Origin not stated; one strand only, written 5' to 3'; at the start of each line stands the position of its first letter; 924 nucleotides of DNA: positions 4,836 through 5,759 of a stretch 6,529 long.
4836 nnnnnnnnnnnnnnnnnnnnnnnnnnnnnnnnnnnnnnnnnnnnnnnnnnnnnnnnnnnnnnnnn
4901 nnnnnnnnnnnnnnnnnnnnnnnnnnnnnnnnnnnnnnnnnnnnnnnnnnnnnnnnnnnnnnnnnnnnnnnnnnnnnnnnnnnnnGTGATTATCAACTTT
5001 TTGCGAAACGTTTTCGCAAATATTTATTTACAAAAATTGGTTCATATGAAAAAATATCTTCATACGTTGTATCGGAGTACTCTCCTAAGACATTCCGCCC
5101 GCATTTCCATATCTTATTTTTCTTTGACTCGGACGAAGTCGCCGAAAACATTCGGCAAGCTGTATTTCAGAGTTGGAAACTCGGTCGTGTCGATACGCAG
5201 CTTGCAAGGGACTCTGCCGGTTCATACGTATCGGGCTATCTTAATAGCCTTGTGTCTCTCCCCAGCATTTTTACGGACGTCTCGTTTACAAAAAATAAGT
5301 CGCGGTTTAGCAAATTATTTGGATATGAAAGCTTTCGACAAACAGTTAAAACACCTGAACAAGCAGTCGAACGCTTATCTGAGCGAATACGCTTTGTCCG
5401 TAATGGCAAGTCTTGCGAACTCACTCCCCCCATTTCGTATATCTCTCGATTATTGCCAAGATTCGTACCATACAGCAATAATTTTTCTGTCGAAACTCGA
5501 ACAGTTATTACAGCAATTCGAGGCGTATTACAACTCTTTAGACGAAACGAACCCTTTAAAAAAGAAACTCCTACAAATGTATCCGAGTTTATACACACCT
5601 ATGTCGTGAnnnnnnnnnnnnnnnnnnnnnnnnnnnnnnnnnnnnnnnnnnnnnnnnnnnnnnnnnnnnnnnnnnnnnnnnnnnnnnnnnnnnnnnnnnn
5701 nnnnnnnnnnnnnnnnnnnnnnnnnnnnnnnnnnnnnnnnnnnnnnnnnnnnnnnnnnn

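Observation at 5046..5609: Codon-usage island in the Rep catalytic core coincides with a long +1-frame ORF: possible overprinted gene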

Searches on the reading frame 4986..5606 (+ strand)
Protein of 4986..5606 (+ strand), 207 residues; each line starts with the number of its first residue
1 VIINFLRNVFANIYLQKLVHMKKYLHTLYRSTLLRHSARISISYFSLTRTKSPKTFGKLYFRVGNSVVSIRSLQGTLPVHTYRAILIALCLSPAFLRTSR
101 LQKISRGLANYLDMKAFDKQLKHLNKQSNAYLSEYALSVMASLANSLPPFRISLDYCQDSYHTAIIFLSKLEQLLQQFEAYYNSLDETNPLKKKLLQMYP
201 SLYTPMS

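Call 5: search_protein_families(library=pfam, proteins=[window:4986-5606:+], max_evalue=0.01)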
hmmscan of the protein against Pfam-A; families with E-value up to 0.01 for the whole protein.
window:4986-5606:+ (207 aa): 0 families

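Call 31: find_homologous_proteins(query=window:5046-5606:+, max_evalue=0.001)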
Query window:5046-5606:+ (187 aa): 21 proteins with E <= 0.001 among 122 candidates.
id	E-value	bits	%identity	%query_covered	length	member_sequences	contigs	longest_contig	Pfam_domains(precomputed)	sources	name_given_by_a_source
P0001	1.0e-104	365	92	100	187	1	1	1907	-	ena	-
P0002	3.5e-99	347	90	99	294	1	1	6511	-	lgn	-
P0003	6.4e-99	347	86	99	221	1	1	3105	-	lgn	-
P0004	1.1e-95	336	85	99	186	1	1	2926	-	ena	-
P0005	9.4e-95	333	85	100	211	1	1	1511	-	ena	-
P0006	1.6e-91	322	84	98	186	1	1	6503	-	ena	-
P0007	2.5e-88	312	80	99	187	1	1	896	-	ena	-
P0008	2.1e-86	306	81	100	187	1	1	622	-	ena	-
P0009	2.6e-85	302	79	98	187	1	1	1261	-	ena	-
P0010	4.8e-85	301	76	100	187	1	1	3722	-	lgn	-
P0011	1.1e-84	300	81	96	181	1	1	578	-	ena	-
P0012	7.4e-80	285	75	100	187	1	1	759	-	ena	-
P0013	1.3e-66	241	86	72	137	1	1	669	-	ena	-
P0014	5.5e-59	217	81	71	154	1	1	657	-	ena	-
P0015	4.2e-49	184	55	99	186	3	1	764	-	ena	-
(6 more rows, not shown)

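Call 32: search_protein_families(library=phrogs, proteins=[window:5046-5606:+], max_evalue=0.01)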
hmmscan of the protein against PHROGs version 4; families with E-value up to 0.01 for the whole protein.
window:5046-5606:+ (187 aa): 0 families

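Call 39: predict_structure(alignment_id=A1)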
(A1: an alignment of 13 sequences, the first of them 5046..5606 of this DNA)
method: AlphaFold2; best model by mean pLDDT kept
length: 187 residues; sequences in the alignment: 13
mean_pLDDT: 52.8   pTM: 0.37
mean pLDDT of the five models: 52.8, 49.8, 48.4, 48.0, 44.7
residues with pLDDT >= 90: 0; 70-90: 34; 50-70: 48; < 50: 105
segments of 3 or more residues with pLDDT < 50: 1-24, 26-40, 42-61, 76-92, 126-151, 185-187
pLDDT, mean of each block of 10 residues (from residue 1): 42 40 46 44 45 43 60 51 34 63 80 66 49 38 41 59 80 72 50
secondary structure, 60 per line:
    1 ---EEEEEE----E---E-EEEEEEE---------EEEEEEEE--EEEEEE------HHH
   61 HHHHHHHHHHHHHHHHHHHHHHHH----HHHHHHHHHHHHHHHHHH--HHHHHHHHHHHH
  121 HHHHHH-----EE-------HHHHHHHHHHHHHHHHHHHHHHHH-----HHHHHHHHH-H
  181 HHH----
elements in order: E4-9 E20-26 E36-43 E46-51 H58-84 H89-106 H109-126 H141-164 H170-178 H180-183

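Call 57: find_homologous_proteins(query=A3, max_evalue=0.001)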
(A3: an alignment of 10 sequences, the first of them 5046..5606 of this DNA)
Query A3 (10 sequences) (187 aa, profile of the alignment): 159 proteins with E <= 0.001 among 2959 candidates; the best 120 are listed.
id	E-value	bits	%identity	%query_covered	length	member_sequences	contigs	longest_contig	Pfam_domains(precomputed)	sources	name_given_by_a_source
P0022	1.2e-68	248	43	98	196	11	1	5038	-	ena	-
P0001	1.3e-64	235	92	100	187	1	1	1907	-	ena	-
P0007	1.6e-64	235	80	99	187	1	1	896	-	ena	-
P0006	2.1e-64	235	84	98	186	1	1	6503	-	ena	-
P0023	2.3e-64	234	39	79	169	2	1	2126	-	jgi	jgi:hypothetical protein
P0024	6.4e-64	233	36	84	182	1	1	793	-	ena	-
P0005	2.1e-63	231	85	100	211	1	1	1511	-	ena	-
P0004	2.6e-63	231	85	99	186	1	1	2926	-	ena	-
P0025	3.0e-63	231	34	89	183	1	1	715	-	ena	-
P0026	3.2e-63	231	36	83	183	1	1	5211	-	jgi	jgi:hypothetical protein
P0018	3.8e-63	231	46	98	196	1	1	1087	-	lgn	-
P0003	5.3e-63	230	86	99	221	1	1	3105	-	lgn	-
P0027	6.0e-63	230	34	95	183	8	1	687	-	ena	-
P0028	6.5e-63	230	37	81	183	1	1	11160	-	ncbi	-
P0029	6.9e-63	230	34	91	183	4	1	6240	-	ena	-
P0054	8.6e-60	220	34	90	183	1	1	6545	-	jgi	jgi:small-conductance mechanosensitive channel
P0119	2.5e-39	153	31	73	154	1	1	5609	-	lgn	-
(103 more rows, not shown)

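Call 60: find_encoding_contigs(protein=P0028, flank=6000, max_places=3)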
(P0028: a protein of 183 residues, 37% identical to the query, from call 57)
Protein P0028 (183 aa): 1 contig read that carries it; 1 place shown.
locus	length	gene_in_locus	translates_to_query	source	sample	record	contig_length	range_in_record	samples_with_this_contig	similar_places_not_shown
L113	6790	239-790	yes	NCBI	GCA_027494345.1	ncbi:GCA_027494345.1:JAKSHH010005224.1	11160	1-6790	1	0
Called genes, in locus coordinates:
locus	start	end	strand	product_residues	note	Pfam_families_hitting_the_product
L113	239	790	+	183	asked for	-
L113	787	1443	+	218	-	-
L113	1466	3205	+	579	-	PF02305:Phage_F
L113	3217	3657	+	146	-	-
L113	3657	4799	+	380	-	-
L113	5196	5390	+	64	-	-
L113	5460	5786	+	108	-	PF08291:Peptidase_M15_3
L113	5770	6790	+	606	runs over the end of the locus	PF23343:REP_ORF2-G2P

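Call 64: predict_structure(alignment_id=A4)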
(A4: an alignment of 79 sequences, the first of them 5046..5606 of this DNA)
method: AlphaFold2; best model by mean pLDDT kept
length: 187 residues; sequences in the alignment: 79
mean_pLDDT: 86.8   pTM: 0.81
mean pLDDT of the five models: 86.8, 84.6, 83.6, 83.2, 80.5
residues with pLDDT >= 90: 110; 70-90: 58; 50-70: 17; < 50: 2
segments of 3 or more residues with pLDDT < 50: none
pLDDT, mean of each block of 10 residues (from residue 1): 95 85 93 92 95 83 93 63 62 81 95 94 90 91 89 91 93 91 67
secondary structure, 60 per line:
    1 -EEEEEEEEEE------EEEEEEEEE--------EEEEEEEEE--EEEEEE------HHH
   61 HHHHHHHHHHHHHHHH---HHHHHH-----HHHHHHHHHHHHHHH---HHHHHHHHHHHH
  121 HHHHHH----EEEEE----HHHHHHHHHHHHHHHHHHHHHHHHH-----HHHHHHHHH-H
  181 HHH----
elements in order: E2-11 E18-26 E35-43 E46-51 H58-76 H80-85 H91-105 H109-126 E131-135 H140-164 H170-178 H180-183

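Call 66: fold_search(model_id=the predicted structure, library=pdb)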
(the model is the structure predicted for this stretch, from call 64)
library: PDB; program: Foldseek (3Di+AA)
matches with E <= 10: 317; with E <= 0.001: 0
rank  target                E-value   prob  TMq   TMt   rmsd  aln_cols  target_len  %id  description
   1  1zkp_A                5.8e-01  0.18  0.14  0.11   8.6        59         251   15  1.5A Resolution Crystal Structure of a Metallo Beta Lactamase Family Protein, the ELAC Homolgue of Bacillus anthracis, (released 2005-06-21)
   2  5tp1_C                6.1e-01  0.08  0.16  0.17  13.5       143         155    7  The structure of the C-terminus of virulence protein IncE from Chlamydia trachomatis bound to Mus musculus SNX5-PX dom (released 2017-08-30)
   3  9igy_D                6.1e-01  0.08  0.16  0.17  18.9       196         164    9  Structure of a Chimeric Protein Composed of the SNX5 PhoX Domain and the N-terminal domain of NCOA7-AS,crystal form II (released 2026-01-28)
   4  5tgj_C                6.5e-01  0.06  0.15  0.19  18.4       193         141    8  Structure of the SNX5 PX domain in complex with chlamydial protein IncE in space group I2 (released 2017-10-11)
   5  9igy_C                6.5e-01  0.05  0.13  0.15  19.6       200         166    8  Structure of a Chimeric Protein Composed of the SNX5 PhoX Domain and the N-terminal domain of NCOA7-AS,crystal form II (released 2026-01-28)
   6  7r5k_R0               6.5e-01  0.04  0.14  0.03  19.6       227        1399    9  Human nuclear pore complex (constricted) (released 2022-06-22)
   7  6e8r_B                6.9e-01  0.08  0.16  0.20  17.2       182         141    9  Structure of the SNX32 PX domain in complex with Chlamydial protein IncE in space group I121 (released 2018-09-26)
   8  6e8r_A                7.7e-01  0.10  0.16  0.20  13.7       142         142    7  Structure of the SNX32 PX domain in complex with Chlamydial protein IncE in space group I121 (released 2018-09-26)
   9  2nlv_B                7.7e-01  0.08  0.12  0.17   8.2        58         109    7  CRYSTAL STRUCTURE OF A XISI-LIKE PROTEIN (AVA_3825) FROM ANABAENA VARIABILIS ATCC 29413 AT 1.30 A RESOLUTION (released 2006-12-05)
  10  2nlv_A                7.7e-01  0.08  0.12  0.17   8.4        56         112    9  CRYSTAL STRUCTURE OF A XISI-LIKE PROTEIN (AVA_3825) FROM ANABAENA VARIABILIS ATCC 29413 AT 1.30 A RESOLUTION (released 2006-12-05)
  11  5tgh_E                7.7e-01  0.06  0.14  0.18  18.5       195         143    9  Structure of the SNX5 PX domain in complex with chlamydial protein IncE in space group P32 (released 2017-05-03)
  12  7tdz_A                7.7e-01  0.03  0.12  0.03  17.9       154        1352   12  Cryo-EM model of protomer of the cytoplasmic ring of the nuclear pore complex from Xenopus laevis (released 2022-06-22)
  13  4zgy_B                9.1e-01  0.12  0.14  0.19   8.5        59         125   20  STRUCTURE of HUMAN ORNITHINE DECARBOXYLASE IN COMPLEX WITH A C-TERMINAL FRAGMENT OF ANTIZYME (released 2015-09-02)
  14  6n5x                  9.7e-01  0.06  0.15  0.17  18.2       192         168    8  Crystal structure of the SNX5 PX domain in complex with the CI-MPR (space group P212121 - Form 1) (released 2019-09-18)
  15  5tgh_A                9.7e-01  0.05  0.13  0.17  17.0       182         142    9  Structure of the SNX5 PX domain in complex with chlamydial protein IncE in space group P32 (released 2017-05-03)
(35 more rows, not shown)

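Call 69: fold_search(model_id=the predicted structure, library=viral)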
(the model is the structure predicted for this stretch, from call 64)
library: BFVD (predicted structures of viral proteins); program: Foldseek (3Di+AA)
matches with E <= 10: 570; with E <= 0.001: 0
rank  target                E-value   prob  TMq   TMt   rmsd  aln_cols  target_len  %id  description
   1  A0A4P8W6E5            3.2e-02  0.77  0.34  0.30  10.3       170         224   19  (no name in the UniProt tables at hand)
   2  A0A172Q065            7.6e-02  0.08  0.13  0.15  13.6       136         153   14  Uncharacterized protein [Acinetobacter phage vB_AbaM_ME3]
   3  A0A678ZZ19            1.1e-01  0.38  0.20  0.23  15.1       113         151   18  Uncharacterized protein [Pectobacterium phage Arno162]
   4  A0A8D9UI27            1.5e-01  0.85  0.20  0.42   4.6        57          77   14  (no name in the UniProt tables at hand)
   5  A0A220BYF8            2.0e-01  0.16  0.15  0.21  13.5       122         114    4  (no name in the UniProt tables at hand)
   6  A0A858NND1            2.1e-01  0.91  0.44  0.24   8.1       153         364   19  (no name in the UniProt tables at hand)
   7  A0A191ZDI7            2.3e-01  0.10  0.11  0.21  12.8        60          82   13  (no name in the UniProt tables at hand)
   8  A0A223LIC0            2.4e-01  0.21  0.21  0.20   7.6        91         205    9  Uncharacterized protein [Erwinia phage vB_EamM_Joad]
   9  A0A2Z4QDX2            3.0e-01  0.10  0.14  0.11  15.4       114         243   15  Uncharacterized protein [Erwinia phage vB_EamM_Alexandra]
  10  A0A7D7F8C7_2          3.2e-01  0.08  0.18  0.05  18.4       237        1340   10  RNA-directed RNA polymerase L [Plecopteran hanta-related virus OKIAV215]
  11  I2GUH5                3.4e-01  0.14  0.23  0.18  15.2       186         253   11  Putative transcriptional regulator [Acinetobacter phage AP22]
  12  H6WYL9                3.6e-01  0.30  0.24  0.29  19.0       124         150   16  Uncharacterized protein [Hafnia phage Enc34]
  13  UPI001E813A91         3.8e-01  0.09  0.13  0.13  14.8        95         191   18  (no name look-up for this kind of identifier)
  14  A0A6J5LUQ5            4.0e-01  0.69  0.21  0.35   5.4        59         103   12  Uncharacterized protein [uncultured Caudovirales phage]
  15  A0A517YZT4            4.0e-01  0.18  0.20  0.34  13.4        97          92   11  (no name in the UniProt tables at hand)
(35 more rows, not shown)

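Call 80: search_solved_structures(query=A4, max_evalue=1)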
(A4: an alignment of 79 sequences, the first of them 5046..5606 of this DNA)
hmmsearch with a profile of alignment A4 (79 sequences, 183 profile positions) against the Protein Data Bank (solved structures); distinct sequences matched with E-value up to 1: 0.

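Call 81: search_protein_families(library=pfam, alignment_id=A4, max_evalue=0.1)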
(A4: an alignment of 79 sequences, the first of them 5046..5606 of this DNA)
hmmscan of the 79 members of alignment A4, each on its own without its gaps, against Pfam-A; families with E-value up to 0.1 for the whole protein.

A. member 1, window:5046-5606:+ (187 aa): 0 families

B. families by the number of members that match (of 79 scanned): 5 families
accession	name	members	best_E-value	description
PF20781.2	TssR_C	1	0.014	TssR C-terminal domain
PF05166.18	YcgL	1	0.022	YcgL domain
PF18247.6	AvrM_N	1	0.051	Flax-rust effector AvrM N-terminal domain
PF18570.6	Nup54_57_C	1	0.08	NUP57/Nup54 C-terminal domain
PF19769.4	CPxCG_zf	1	0.088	CPxCG-related zinc finger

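Call 83: search_protein_representatives(alignment_id=A4)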
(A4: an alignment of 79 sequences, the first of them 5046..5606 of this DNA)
Query: 79 sequences, 183 profile positions. Proteins with E-value up to 0.001 (for the whole library): 154; up to 1e-10: 96; up to 1e-30: 23. The best 150 are listed.
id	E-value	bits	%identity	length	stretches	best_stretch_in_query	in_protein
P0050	1.0e-86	305.8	-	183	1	1-182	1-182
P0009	3.3e-65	235.6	-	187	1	1-182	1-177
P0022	6.0e-62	225.0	-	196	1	1-181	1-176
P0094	3.8e-61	222.4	-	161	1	1-153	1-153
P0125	5.2e-60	218.7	-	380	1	30-173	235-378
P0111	1.2e-51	191.5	-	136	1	40-173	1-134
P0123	1.7e-50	187.7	-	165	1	1-126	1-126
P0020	5.7e-49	182.7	-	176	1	1-178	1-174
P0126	4.4e-47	176.6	-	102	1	1-98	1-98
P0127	1.1e-46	175.2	-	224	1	1-112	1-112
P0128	4.4e-43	163.6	-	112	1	1-86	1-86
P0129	1.6e-42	161.7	-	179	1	1-174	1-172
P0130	1.9e-37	145.1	-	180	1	1-174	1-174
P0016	9.1e-37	143.0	-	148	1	1-105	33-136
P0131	4.9e-36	140.6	-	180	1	1-174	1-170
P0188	6.4e-14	68.5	-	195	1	1-175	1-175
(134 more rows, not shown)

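Call 84: find_encoding_contigs(protein=P0188, flank=4000, max_places=2)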
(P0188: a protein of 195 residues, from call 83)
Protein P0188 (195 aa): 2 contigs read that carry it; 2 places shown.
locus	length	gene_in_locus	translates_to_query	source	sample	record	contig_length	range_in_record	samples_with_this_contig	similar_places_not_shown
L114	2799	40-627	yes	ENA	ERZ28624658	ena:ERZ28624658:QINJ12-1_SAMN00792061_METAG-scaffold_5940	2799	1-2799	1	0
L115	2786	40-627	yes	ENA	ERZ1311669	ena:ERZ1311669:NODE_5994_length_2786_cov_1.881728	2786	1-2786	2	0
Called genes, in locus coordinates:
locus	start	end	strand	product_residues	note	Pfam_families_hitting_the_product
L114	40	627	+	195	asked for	-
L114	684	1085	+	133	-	-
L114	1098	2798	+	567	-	?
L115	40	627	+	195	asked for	-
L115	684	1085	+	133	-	-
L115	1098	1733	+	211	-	PF02305:Phage_F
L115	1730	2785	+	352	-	?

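Call 85: find_encoding_contigs(protein=P0054, flank=7000, max_places=2)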
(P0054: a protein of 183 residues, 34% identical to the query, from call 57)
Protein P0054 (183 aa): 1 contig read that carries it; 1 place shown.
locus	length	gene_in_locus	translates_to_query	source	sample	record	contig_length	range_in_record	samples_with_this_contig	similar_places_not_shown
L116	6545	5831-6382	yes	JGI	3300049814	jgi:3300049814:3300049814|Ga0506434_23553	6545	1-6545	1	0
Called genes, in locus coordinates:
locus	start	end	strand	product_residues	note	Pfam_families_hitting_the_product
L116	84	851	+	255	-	-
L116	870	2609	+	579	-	PF02305:Phage_F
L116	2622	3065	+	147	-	-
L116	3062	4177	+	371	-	-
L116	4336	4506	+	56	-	-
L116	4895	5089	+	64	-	-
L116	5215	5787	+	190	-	-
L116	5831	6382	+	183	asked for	-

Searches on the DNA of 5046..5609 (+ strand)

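Call 71: search_dna_similar(query=window:5046-5609:+, collection=phages, mode=distant, max_rows=15)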
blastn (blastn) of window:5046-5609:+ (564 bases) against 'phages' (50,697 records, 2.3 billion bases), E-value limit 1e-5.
Records with a match: 60; places in all: 60; records where one place covers at least 80% of the query: 4.
Best place of each record, by identity: 90-95% 1; 80-90% 1; 60-80% 58.
By first word of the organism name: Dulem 39; bajarodmic 14; Microvirus 2; Bacteroides 1; Rattus 1; Bacteriophage 1; Dipodfec 1; Microviridae 1.
By host as written in the record: Varecia variegata 22; - 10; Peromyscus fraterculus 6; Eulemur fulvus collaris 5; Eulemur coronatus 3; Propithecus coquereli 3; Eulemur flavifrons 2; Lemur catta 2; and 5 more.
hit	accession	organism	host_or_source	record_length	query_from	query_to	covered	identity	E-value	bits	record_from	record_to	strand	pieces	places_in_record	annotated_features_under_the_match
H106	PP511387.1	Dulem virus 256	Eulemur fulvus collaris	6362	1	547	97%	69.8%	2e-56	225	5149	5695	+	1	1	replication initiator protein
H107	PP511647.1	Dulem virus 256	Varecia variegata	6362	1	547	97%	69.8%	2e-56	225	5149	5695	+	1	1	replication initiator protein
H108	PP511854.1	Dulem virus 256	Varecia variegata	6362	1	547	97%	69.8%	2e-56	225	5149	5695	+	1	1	replication initiator protein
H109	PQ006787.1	bajarodmic virus 585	Peromyscus fraterculus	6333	1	537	95%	69.4%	1e-53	216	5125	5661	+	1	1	replication initiator protein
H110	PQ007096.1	bajarodmic virus 849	Neotoma bryanti feces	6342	1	263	47%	77.5%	2e-50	205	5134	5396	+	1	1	replication initiator protein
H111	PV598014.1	Bacteroides phage phiHBP1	Bacteroides fragilis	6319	1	228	40%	67.0%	5e-8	65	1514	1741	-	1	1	hypothetical protein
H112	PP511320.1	Dulem virus 263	Eulemur flavifrons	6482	1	202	36%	68.8%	2e-12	79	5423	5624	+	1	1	replication initiator protein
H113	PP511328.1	Dulem virus 263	Eulemur coronatus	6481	1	202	36%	68.8%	2e-12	79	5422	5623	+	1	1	replication initiator protein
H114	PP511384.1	Dulem virus 263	Eulemur fulvus collaris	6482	1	202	36%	68.8%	2e-12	79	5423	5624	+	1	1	replication initiator protein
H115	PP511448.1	Dulem virus 263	Varecia variegata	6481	1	202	36%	68.8%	2e-12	79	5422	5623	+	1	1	replication initiator protein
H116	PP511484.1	Dulem virus 263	Varecia variegata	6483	1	202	36%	68.8%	2e-12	79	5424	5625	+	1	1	replication initiator protein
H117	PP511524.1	Dulem virus 263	Varecia variegata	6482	1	202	36%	68.8%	2e-12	79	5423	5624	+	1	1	replication initiator protein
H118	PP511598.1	Dulem virus 263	Varecia variegata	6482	1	202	36%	68.8%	2e-12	79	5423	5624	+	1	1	replication initiator protein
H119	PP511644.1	Dulem virus 263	Varecia variegata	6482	1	202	36%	68.8%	2e-12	79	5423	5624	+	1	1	replication initiator protein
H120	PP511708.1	Dulem virus 263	Lemur catta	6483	1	202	36%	68.8%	2e-12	79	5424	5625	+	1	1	replication initiator protein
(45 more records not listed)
